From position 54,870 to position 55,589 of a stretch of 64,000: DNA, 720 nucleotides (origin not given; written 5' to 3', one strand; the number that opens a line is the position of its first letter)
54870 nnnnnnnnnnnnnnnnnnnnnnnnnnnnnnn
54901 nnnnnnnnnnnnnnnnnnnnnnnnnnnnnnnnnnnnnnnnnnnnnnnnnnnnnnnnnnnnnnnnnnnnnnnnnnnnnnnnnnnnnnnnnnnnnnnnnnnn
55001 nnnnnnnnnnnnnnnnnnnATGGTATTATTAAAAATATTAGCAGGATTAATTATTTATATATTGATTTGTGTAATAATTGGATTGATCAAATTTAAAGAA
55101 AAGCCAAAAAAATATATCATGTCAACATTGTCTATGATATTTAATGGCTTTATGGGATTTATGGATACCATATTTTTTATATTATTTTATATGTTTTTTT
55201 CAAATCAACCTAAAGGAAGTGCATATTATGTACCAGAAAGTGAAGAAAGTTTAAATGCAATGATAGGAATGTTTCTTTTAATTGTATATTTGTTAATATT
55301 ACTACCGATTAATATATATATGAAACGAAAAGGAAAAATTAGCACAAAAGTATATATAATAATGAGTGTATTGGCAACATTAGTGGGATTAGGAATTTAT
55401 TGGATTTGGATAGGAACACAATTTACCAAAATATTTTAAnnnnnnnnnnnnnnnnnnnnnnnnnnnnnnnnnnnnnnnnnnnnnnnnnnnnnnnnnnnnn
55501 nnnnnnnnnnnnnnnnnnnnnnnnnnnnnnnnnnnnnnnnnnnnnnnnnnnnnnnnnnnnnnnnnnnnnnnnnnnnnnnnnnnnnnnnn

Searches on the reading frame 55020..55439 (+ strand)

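Call 28: search_protein_families(library=pfam, proteins=[window:55020-55439:+], max_evalue=0.01)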
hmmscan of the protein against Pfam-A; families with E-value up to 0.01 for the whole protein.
window:55020-55439:+ (139 aa): 3 families
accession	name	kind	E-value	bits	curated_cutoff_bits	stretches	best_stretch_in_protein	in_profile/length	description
PF13273.12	DUF4064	-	0.00029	21.4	32.1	1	33-120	7-100/102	Protein of unknown function (DUF4064)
PF25221.1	5TMH_Lnb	-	0.0011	19.5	25.2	0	11-64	14-62/144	Lnb transmembrane domain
PF14897.12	EpsG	-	0.0034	17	30.1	1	14-133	149-266/326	EpsG family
